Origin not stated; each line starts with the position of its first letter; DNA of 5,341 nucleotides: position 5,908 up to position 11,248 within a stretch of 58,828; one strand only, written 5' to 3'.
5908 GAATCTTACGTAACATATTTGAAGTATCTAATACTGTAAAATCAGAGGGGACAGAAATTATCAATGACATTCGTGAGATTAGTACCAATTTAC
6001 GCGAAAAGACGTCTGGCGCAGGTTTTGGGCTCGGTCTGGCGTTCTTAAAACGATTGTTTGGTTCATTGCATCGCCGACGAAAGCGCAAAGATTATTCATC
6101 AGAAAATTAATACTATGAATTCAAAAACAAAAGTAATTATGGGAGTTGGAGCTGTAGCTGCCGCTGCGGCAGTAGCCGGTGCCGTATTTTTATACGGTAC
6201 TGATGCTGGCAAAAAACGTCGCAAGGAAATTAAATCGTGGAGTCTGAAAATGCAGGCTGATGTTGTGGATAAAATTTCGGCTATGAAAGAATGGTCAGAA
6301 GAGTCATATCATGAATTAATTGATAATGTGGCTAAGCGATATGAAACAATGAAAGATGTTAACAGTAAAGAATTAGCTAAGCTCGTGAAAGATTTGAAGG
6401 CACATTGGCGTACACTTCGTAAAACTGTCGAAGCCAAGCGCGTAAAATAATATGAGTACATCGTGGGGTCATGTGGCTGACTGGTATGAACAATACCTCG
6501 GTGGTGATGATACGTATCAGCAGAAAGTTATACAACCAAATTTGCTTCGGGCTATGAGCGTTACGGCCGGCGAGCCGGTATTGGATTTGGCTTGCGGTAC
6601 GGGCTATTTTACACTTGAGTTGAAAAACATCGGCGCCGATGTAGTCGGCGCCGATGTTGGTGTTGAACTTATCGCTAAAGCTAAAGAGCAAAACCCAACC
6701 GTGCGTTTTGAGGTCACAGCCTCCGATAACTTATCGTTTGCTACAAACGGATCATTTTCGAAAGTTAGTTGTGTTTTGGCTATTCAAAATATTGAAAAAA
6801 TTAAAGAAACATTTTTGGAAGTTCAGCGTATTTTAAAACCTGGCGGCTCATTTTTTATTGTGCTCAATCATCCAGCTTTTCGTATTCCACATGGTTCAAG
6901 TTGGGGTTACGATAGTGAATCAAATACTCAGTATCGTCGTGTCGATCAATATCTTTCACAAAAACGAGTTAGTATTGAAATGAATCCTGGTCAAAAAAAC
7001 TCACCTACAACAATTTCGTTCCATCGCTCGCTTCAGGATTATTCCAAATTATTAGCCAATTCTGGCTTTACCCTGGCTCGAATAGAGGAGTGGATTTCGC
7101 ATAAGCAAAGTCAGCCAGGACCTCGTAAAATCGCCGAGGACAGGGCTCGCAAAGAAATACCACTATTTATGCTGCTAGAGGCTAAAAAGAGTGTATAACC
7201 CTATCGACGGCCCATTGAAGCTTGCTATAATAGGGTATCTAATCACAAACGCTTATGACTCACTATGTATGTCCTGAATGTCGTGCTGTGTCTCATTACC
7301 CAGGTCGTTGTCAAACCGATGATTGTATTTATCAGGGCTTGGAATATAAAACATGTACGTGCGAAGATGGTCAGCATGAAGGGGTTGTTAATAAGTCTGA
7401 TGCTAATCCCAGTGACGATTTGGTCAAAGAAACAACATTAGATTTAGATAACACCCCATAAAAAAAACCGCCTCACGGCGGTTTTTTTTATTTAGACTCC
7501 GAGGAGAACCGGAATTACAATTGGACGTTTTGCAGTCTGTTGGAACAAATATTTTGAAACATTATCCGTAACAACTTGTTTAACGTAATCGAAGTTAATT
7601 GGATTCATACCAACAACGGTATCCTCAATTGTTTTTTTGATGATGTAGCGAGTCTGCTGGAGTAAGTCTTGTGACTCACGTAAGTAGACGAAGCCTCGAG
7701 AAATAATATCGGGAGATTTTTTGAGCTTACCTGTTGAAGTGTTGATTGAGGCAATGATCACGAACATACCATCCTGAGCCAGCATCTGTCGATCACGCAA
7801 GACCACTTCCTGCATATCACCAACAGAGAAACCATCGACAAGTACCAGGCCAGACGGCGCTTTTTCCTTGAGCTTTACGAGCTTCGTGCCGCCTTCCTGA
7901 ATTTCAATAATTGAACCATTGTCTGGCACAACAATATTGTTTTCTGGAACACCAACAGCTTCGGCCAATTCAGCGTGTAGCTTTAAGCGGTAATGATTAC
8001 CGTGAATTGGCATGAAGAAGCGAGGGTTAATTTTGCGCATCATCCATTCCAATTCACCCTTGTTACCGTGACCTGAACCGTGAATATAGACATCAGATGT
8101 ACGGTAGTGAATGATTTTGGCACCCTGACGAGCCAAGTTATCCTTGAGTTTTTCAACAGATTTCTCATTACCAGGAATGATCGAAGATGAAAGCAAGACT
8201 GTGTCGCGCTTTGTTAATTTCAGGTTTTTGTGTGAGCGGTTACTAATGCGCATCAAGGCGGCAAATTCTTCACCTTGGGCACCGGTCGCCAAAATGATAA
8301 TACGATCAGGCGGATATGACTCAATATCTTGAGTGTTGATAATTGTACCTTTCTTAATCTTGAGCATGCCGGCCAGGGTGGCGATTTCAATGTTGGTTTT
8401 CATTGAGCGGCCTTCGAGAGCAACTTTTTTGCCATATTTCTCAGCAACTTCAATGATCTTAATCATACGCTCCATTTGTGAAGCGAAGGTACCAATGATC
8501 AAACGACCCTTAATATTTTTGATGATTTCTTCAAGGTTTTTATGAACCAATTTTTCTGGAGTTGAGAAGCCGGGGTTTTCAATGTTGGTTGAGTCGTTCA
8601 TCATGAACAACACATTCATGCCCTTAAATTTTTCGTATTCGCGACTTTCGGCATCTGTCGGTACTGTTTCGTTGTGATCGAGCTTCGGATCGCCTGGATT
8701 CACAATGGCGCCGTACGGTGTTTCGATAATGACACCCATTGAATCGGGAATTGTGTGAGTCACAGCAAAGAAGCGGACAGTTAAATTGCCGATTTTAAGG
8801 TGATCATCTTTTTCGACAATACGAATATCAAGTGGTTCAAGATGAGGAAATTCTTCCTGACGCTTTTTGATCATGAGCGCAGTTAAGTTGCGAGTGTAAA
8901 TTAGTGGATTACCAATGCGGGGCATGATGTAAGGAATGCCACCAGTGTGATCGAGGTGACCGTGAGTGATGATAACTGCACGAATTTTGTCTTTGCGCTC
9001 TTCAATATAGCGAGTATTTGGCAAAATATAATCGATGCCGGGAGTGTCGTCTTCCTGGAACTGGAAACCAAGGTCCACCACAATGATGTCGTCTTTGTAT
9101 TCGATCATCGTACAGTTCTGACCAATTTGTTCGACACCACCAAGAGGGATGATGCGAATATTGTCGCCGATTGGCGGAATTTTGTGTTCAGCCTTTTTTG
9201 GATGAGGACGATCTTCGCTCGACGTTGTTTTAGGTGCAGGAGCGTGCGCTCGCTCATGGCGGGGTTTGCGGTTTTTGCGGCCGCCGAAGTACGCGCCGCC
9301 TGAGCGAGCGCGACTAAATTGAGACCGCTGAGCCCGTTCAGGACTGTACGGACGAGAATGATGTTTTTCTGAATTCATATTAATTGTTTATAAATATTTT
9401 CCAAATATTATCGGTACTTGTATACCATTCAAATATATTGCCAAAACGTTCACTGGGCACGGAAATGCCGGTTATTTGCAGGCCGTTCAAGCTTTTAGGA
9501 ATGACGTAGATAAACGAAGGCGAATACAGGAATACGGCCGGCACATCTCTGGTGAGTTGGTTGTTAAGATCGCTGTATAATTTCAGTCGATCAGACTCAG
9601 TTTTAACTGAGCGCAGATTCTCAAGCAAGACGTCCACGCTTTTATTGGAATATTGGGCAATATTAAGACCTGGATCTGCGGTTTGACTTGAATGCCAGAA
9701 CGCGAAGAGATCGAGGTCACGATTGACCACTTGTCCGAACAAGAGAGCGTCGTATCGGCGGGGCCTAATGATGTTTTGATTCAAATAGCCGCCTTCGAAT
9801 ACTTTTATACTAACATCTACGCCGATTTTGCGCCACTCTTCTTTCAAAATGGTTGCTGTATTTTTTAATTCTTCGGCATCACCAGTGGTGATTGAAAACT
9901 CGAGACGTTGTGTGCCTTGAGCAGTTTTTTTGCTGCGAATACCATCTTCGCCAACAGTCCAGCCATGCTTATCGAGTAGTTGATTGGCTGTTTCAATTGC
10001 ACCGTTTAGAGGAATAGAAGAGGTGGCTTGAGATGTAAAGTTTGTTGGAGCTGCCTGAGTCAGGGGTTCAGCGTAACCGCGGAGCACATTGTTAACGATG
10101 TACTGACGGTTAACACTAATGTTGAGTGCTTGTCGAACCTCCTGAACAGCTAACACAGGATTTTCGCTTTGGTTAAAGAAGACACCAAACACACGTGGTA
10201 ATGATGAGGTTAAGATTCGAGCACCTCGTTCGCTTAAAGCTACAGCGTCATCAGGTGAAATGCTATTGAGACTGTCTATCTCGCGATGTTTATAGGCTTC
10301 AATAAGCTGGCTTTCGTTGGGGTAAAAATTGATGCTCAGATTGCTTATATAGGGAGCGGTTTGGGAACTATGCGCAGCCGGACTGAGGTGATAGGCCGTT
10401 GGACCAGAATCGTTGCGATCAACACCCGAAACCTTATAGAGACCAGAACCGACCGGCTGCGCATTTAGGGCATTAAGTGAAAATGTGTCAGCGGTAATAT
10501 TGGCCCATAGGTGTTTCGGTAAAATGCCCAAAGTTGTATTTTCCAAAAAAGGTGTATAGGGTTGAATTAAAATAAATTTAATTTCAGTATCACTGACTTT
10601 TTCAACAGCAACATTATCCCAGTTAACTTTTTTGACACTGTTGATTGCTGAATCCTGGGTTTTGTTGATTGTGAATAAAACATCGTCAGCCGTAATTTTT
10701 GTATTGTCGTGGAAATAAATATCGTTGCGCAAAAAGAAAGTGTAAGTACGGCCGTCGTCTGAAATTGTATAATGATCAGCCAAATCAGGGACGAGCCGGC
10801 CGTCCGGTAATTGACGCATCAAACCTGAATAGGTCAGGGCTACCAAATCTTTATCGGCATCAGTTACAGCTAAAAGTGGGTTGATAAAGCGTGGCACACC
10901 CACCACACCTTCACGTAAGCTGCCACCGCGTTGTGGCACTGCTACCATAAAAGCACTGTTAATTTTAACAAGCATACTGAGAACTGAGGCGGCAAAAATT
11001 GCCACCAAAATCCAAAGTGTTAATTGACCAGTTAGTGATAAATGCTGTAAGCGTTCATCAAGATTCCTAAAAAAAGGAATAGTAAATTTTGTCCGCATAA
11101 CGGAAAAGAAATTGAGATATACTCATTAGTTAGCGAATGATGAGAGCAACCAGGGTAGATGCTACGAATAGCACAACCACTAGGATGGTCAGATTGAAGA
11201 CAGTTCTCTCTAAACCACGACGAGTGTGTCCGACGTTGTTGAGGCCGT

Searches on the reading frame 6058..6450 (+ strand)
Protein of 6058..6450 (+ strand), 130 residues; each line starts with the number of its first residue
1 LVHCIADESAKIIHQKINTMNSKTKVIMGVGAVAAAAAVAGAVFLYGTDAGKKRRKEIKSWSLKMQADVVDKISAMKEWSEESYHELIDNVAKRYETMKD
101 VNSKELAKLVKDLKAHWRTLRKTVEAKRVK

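Call 55: search_protein_families(library=pfam, proteins=[window:6058-6450:+], max_evalue=0.001)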
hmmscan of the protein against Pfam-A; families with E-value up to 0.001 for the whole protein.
window:6058-6450:+ (130 aa): 1 family
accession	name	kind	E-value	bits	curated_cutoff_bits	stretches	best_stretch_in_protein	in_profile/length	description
PF12732.12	YtxH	-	1.3e-05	26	37.5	1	31-100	3-68/71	YtxH-like protein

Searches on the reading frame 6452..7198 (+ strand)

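Call 55: search_protein_families(library=pfam, proteins=[window:6452-7198:+], max_evalue=0.001)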
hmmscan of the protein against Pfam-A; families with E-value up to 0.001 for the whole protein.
window:6452-7198:+ (248 aa): 8 families
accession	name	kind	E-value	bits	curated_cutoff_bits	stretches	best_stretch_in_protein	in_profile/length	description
PF08241.18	Methyltransf_11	-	1.6e-15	57.9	21.2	1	44-136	1-95/95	Methyltransferase domain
PF13649.12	Methyltransf_25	-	2.2e-15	57.6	27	1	43-132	1-97/97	Methyltransferase domain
PF13489.12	Methyltransf_23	-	5.6e-12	46.1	27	1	24-208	6-161/164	Methyltransferase domain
PF13847.12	Methyltransf_31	-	7.3e-11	42.4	27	1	39-136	3-109/145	Methyltransferase domain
PF08242.18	Methyltransf_12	-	1.2e-09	39.2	30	1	44-133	1-97/98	Methyltransferase domain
PF01209.24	Ubie_methyltran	-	1.3e-09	38.2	20.1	1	30-137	38-152/233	ubiE/COQ5 methyltransferase family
PF05175.20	MTS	-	1.7e-05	25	23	1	31-140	23-142/170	Methyltransferase small domain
PF03848.20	TehB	-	3.9e-05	23.6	20.4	1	20-139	11-135/193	Tellurite resistance protein TehB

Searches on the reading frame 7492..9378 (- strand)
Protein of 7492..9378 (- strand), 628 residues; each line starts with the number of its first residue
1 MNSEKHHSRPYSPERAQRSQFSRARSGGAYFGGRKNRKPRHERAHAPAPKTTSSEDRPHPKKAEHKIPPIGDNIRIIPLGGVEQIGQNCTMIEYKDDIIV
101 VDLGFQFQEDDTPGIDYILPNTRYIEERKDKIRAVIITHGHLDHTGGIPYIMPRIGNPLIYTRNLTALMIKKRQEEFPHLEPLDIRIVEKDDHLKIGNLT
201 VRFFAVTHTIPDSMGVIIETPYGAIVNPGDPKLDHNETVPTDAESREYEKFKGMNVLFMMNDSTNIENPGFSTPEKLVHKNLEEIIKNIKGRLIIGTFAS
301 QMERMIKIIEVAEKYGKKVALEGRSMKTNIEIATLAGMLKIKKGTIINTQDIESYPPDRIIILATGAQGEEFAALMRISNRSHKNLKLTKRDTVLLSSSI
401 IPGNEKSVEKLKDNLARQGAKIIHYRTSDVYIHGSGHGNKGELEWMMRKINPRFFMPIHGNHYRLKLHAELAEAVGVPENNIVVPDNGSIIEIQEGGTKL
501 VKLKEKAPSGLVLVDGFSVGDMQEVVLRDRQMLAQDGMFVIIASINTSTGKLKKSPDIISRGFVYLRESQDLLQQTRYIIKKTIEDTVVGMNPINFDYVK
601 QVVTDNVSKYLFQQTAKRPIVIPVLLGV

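Call 11: search_protein_families(library=pfam, proteins=[window:7492-9378:-], max_evalue=0.001)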
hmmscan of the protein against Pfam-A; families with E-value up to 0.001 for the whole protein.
window:7492-9378:- (628 aa): 5 families
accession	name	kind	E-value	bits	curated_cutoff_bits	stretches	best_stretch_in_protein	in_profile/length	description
PF22505.1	RNase_J_b_CASP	-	4.5e-43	146.5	27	1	290-415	1-126/126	Ribonuclease J, beta-CASP domain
PF17770.6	RNase_J_C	-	3.3e-24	86.3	23.8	1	526-627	1-101/102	Ribonuclease J C-terminal domain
PF00753.33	Lactamase_B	-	2e-14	54.4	22.7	1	86-230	5-149/196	Metallo-beta-lactamase superfamily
PF12706.13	Lactamase_B_2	-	8e-11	42.3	27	1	126-232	23-144/200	Beta-lactamase superfamily domain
PF07521.17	RMMBL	-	4.5e-06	27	21.6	1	434-483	14-61/63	Zn-dependent metallo-hydrolase RNA specificity domain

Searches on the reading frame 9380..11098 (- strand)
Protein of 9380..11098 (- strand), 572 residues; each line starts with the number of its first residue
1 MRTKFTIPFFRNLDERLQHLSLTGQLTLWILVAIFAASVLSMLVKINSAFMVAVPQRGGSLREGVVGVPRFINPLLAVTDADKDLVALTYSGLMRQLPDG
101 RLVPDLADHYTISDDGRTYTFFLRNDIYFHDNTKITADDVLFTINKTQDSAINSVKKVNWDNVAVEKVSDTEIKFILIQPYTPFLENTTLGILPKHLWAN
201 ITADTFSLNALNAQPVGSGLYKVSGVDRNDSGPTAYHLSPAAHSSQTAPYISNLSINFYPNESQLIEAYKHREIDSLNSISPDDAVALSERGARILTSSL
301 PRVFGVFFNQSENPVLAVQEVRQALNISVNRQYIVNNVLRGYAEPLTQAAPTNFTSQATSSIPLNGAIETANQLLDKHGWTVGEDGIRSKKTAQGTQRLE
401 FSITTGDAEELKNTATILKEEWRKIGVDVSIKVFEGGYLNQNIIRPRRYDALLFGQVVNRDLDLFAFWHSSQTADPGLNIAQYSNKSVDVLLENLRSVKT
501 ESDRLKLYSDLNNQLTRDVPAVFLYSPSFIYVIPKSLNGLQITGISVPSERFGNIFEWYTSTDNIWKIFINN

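Call 11: search_protein_families(library=pfam, proteins=[window:9380-11098:-], max_evalue=0.001)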
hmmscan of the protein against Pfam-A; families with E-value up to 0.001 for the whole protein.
window:9380-11098:- (572 aa): 1 family
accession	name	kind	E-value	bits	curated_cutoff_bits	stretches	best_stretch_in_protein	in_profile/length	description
PF00496.27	SBP_bac_5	-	1.2e-59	202.7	32.4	1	102-459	2-349/368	Bacterial extracellular solute-binding proteins, family 5 Middle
